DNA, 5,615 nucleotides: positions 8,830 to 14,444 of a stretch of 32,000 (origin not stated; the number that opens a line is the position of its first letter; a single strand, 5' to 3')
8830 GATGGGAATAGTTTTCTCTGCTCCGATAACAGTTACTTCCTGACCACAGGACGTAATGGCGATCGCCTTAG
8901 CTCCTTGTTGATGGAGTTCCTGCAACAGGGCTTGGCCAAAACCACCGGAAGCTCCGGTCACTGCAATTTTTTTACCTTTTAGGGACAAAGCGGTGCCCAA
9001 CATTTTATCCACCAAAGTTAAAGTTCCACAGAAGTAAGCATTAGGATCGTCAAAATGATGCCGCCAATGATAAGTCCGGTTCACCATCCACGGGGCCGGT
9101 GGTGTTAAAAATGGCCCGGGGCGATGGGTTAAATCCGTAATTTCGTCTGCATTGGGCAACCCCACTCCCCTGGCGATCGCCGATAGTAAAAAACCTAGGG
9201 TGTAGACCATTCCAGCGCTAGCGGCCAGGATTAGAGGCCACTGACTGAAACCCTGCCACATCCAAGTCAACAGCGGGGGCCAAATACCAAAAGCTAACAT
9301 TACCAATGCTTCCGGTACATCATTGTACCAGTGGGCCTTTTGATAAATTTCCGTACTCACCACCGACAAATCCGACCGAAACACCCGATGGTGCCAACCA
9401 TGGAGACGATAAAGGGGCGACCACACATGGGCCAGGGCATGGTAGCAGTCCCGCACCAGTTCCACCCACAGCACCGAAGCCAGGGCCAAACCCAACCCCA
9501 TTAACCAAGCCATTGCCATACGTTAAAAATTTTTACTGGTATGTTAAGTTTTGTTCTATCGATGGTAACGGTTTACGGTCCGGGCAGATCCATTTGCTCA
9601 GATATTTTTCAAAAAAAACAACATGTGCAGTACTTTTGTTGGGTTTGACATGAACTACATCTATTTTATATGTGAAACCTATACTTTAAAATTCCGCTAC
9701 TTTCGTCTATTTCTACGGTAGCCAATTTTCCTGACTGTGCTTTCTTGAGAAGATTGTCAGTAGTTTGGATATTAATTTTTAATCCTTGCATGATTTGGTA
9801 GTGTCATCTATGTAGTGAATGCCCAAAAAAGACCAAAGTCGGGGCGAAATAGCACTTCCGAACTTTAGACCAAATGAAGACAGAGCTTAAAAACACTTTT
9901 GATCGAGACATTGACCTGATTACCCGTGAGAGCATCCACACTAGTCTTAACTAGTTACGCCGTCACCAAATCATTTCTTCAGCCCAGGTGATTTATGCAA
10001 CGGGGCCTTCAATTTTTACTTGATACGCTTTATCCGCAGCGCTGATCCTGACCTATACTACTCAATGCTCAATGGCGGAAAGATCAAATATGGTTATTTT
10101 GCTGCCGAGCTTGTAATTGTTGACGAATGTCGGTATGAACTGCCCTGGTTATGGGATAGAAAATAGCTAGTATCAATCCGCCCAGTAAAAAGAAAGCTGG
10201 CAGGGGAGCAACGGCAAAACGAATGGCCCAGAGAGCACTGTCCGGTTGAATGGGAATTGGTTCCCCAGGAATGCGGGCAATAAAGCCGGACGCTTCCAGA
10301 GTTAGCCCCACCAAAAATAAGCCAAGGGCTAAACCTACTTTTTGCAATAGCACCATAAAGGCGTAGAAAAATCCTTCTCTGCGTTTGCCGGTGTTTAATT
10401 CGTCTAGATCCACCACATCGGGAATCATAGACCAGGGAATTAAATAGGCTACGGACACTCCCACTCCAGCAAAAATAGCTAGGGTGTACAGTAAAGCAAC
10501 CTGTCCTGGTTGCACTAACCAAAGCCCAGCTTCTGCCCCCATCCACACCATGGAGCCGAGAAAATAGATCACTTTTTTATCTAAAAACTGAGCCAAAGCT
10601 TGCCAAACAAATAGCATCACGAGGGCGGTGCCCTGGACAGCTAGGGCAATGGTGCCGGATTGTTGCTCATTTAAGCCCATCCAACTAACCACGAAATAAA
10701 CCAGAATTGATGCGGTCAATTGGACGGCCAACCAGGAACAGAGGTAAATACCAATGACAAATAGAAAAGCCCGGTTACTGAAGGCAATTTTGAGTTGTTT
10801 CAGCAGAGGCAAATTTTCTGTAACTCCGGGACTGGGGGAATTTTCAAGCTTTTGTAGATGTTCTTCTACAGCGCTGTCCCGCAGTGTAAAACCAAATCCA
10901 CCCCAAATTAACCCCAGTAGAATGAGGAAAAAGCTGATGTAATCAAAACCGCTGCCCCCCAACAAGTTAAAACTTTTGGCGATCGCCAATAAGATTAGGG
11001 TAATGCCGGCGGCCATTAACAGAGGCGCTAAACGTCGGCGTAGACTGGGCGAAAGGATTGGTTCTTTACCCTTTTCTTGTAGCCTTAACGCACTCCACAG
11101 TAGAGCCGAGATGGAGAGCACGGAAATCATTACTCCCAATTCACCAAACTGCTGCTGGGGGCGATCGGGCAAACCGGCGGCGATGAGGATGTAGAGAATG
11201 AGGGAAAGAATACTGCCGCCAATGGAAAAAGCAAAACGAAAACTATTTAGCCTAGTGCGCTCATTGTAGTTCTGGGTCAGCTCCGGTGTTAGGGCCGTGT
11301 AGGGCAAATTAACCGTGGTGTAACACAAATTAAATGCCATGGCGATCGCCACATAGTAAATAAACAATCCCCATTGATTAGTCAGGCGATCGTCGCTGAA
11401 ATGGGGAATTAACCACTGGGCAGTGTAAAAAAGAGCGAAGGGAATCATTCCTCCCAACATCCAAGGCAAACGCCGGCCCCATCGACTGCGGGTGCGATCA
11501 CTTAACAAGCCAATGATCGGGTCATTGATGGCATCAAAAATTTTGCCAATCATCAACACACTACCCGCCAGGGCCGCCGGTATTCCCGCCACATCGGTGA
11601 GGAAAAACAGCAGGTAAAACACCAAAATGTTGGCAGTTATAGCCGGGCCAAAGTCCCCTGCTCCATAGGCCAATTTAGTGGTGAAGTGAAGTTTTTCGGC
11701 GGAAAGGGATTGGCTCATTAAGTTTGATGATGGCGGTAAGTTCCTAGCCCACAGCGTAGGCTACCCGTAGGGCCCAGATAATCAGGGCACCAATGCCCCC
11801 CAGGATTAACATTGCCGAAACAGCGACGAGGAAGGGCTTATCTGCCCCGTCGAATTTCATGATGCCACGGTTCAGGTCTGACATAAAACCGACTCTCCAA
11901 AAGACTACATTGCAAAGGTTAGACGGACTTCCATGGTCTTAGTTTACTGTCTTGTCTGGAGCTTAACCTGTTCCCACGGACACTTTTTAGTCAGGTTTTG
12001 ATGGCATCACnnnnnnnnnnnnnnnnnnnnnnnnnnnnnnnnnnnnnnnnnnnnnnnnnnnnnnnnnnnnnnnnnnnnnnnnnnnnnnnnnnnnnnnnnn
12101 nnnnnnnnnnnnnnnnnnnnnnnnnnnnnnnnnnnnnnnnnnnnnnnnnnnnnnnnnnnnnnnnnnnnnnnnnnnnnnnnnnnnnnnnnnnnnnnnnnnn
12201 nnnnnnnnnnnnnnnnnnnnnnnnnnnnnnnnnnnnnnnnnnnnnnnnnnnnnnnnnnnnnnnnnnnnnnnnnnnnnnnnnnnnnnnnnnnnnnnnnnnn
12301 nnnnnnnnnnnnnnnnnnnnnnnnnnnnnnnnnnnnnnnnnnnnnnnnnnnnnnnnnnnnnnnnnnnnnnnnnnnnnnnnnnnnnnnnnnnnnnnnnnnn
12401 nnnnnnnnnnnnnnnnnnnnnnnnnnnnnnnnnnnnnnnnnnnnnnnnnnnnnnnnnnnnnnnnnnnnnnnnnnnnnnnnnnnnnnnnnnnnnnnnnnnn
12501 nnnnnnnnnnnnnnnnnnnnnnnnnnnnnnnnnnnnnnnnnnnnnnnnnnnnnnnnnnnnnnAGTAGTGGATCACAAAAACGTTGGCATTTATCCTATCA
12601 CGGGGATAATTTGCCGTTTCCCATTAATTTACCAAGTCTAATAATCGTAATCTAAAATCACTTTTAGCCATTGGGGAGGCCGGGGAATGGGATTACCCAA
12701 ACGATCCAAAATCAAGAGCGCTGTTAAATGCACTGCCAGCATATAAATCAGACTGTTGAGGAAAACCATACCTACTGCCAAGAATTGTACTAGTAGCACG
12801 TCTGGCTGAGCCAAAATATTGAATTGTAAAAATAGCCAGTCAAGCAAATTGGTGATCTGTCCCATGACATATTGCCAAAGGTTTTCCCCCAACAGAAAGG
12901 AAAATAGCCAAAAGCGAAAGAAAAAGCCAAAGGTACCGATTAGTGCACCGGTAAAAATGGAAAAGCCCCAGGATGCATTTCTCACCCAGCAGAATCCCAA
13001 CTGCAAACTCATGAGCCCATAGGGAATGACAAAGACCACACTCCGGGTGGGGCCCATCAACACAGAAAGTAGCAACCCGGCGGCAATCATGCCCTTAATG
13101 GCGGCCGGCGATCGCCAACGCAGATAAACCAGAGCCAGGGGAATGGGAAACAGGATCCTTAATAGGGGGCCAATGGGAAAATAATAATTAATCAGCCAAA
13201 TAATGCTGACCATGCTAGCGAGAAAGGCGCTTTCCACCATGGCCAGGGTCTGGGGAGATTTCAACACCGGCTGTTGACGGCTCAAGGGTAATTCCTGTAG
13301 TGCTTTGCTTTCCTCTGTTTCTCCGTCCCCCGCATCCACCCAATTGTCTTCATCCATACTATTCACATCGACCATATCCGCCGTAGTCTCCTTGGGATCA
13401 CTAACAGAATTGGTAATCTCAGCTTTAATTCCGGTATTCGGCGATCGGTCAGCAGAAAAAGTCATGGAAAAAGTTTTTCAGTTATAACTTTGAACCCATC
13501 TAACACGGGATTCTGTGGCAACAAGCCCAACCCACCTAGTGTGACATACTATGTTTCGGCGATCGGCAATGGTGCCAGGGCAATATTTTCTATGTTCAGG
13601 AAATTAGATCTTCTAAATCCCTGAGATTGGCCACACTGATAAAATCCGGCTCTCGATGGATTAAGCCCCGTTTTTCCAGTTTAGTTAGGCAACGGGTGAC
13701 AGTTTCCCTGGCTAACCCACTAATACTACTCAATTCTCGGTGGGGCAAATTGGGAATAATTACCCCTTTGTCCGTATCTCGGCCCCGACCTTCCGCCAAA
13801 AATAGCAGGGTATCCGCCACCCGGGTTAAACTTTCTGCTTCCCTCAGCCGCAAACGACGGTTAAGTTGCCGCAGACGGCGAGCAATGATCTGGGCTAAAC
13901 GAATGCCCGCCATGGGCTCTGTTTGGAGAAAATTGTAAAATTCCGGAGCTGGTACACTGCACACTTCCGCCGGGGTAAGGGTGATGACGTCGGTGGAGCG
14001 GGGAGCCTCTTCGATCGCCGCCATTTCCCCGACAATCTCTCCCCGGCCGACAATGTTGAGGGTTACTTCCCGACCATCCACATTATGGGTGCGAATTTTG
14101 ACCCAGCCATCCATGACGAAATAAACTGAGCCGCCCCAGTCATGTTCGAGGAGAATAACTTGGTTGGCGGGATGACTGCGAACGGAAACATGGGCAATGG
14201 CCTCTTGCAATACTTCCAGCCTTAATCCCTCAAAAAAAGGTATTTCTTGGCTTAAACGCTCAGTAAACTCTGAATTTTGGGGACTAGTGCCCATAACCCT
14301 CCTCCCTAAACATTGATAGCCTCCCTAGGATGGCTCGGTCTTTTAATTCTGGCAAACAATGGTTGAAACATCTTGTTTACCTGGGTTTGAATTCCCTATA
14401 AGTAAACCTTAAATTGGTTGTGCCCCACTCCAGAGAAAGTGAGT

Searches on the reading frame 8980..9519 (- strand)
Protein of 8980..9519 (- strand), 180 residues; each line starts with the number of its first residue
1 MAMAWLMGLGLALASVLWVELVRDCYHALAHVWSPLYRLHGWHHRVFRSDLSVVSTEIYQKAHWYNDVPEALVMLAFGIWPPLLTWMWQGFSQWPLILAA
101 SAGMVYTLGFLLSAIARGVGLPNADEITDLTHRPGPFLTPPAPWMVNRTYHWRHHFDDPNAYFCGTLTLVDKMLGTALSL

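Call 51: search_solved_structures(query=A3, max_evalue=10, show_alignments=2)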
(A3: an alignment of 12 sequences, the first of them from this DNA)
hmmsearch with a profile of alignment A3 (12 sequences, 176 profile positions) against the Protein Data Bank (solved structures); distinct sequences matched with E-value up to 10: 1.
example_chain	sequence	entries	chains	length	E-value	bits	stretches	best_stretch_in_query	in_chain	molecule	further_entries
5fcd_A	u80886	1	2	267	0.93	12.6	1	20-58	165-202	MccD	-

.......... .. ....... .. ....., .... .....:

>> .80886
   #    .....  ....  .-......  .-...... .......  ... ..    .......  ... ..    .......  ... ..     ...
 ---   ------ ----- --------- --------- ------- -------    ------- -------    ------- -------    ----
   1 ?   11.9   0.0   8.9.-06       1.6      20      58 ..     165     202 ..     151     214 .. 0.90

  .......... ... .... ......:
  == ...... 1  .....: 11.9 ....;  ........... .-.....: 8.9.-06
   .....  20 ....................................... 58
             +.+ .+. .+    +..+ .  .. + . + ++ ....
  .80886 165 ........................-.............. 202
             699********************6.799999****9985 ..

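Call 52: search_protein_families(library=pfam, alignment_id=A3, max_evalue=0.01)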
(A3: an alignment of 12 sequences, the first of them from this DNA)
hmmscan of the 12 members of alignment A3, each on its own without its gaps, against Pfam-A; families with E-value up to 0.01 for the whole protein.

A. member 1, seq(180 aa): 1 family
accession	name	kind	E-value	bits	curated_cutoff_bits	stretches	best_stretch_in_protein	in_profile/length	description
PF04116.19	FA_hydroxylase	-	1.7e-06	28.9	31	1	15-176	4-132/132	Fatty acid hydroxylase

B. families by the number of members that match (of 12 scanned): 1 family
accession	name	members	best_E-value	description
PF04116.19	FA_hydroxylase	12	1.2e-08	Fatty acid hydroxylase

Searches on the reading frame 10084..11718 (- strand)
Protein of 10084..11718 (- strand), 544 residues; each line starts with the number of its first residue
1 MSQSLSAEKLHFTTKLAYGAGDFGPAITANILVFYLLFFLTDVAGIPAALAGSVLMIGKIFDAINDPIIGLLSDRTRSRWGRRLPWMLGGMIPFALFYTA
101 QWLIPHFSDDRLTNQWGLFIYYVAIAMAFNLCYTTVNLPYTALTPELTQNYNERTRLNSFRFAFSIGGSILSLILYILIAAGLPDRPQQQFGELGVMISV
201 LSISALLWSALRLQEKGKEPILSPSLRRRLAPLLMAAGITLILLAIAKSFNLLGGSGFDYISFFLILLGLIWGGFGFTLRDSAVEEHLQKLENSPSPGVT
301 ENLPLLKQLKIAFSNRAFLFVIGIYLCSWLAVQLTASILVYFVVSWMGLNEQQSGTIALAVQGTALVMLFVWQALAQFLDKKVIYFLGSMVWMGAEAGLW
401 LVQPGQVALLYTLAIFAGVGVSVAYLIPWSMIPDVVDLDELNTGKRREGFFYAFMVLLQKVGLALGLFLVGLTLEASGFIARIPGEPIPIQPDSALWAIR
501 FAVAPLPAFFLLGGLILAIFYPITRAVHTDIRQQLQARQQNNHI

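Call 3: search_protein_families(library=pfam, proteins=[window:10084-11718:-], max_evalue=0.01)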
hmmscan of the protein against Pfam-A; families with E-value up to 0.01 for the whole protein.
window:10084-11718:- (544 aa): 2 families
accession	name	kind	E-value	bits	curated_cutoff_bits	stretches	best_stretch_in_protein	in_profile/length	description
PF13347.12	MFS_2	-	2.6e-95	319.9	27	2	18-216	2-196/427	MFS/sugar transport protein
PF07690.21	MFS_1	-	3.9e-08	33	33.4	1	31-466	15-346/347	Major Facilitator Superfamily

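Call 4: search_protein_families(library=ncbifam, proteins=[window:10084-11718:-], max_evalue=0.01)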
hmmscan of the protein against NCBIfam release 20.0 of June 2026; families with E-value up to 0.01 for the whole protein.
window:10084-11718:- (544 aa): 6 families
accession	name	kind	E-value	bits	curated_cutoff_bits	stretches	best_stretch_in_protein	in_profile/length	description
TIGR00792.1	gph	subfamily_domain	5.8e-82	275.7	231.35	2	15-210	1-188/437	glycoside-pentoside-hexuronide (GPH):cation symporter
NF007237.0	PRK09669.1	subfamily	9e-52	176.2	610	2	9-203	5-194/461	putative symporter YagG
NF007749.0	PRK10429.1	equivalog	3.2e-51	174.6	456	2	9-203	2-191/473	melibiose:sodium transporter MelB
NF007353.0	PRK09848.1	equivalog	1.9e-50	172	528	2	8-246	3-235/457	glucuronide transporter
NF008526.0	PRK11462.1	equivalog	4.2e-42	144.5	836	2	8-228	4-219/460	glycoside-pentoside-hexuronide family transporter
TIGR01301.1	GPH_sucrose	subfamily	9e-08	31.4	511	1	22-170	17-166/476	sucrose/proton symporter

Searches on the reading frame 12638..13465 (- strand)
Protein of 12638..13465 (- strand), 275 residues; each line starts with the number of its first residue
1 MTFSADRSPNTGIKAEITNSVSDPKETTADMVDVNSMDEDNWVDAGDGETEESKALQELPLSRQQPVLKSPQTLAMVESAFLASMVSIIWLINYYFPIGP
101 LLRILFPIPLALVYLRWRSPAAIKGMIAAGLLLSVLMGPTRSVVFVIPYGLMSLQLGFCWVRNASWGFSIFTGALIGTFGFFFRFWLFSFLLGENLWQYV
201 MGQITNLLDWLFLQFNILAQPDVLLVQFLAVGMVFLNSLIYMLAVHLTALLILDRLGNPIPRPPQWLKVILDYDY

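Call 25: search_protein_families(library=pfam, proteins=[window:12638-13465:-], max_evalue=0.001)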
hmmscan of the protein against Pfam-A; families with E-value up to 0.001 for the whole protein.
window:12638-13465:- (275 aa): 1 family
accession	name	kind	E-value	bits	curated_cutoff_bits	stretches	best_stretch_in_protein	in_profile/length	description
PF09991.14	DUF2232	-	4.2e-16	59.4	27.8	1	86-266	3-197/290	Predicted membrane protein (DUF2232)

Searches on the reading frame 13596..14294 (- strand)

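Call 25: search_protein_families(library=pfam, proteins=[window:13596-14294:-], max_evalue=0.001)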
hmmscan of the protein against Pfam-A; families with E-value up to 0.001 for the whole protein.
window:13596-14294:- (232 aa): 7 families
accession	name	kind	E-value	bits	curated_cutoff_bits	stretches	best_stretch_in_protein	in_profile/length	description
PF00027.35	cNMP_binding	-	1.7e-22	79.6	27.5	1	39-125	2-88/89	Cyclic nucleotide-binding domain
PF13545.12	HTH_Crp_2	-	7.4e-14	51.9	27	1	158-230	2-70/70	Crp-like helix-turn-helix domain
PF01047.28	MarR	-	8.2e-08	32.5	24.6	1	182-217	17-52/59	MarR family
PF00325.26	Crp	-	5.8e-07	29.6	21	1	193-212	13-32/32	Bacterial regulatory proteins, crp family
PF13412.12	HTH_24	-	3.1e-05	23.9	21.9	1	181-212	16-47/48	Winged helix-turn-helix DNA-binding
PF12802.13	MarR_2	-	4.1e-05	24.1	27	1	186-217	24-55/61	MarR family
PF09339.16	HTH_IclR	-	0.00015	21.9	22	1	155-216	1-52/52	IclR helix-turn-helix domain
